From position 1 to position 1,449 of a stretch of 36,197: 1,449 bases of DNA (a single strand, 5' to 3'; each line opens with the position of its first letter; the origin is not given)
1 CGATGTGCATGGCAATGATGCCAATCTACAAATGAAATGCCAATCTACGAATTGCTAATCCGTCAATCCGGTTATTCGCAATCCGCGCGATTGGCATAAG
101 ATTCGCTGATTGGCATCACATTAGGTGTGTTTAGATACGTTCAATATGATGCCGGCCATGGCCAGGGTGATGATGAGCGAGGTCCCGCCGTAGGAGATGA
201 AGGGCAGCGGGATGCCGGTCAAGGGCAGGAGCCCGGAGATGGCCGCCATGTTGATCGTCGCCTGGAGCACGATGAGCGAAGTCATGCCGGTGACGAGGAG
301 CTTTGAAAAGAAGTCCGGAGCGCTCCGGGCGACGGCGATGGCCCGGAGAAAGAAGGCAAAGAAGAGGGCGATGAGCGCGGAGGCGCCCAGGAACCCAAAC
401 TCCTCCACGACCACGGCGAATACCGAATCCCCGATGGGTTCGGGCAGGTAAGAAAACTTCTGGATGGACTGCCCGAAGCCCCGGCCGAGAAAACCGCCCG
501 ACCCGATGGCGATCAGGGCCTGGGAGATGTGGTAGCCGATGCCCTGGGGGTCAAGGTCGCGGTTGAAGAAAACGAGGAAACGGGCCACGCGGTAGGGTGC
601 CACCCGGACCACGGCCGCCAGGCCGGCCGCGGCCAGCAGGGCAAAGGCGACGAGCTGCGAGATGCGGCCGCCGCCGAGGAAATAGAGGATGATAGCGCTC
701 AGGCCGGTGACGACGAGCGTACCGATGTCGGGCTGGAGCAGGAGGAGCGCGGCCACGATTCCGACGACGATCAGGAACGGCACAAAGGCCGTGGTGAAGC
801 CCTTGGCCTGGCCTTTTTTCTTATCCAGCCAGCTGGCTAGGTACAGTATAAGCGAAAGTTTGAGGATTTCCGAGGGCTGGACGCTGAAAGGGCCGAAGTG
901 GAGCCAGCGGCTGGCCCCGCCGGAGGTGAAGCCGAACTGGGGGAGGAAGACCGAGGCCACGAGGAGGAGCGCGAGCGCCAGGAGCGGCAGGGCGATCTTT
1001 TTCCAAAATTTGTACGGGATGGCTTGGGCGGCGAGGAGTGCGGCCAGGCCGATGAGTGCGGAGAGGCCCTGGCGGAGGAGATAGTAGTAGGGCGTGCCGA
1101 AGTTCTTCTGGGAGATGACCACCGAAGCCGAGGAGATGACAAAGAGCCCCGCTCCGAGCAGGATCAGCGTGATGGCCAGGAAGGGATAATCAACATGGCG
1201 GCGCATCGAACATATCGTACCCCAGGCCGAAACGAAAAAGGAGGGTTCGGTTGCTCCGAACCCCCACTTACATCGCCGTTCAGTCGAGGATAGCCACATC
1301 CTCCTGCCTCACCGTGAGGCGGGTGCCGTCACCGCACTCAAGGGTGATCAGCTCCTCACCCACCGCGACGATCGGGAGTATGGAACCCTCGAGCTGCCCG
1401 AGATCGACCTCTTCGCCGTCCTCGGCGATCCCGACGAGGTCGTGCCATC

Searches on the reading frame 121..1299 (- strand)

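Call 10: search_protein_families(library=pfam, proteins=[window:121-1299:-])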
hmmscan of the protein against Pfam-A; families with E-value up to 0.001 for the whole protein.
window:121-1299:- (392 aa): 1 family
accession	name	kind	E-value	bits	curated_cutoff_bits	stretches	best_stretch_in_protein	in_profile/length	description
PF01098.24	FTSW_RODA_SPOVE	-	3.1e-99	332.8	26.4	1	42-391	5-353/356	Cell cycle protein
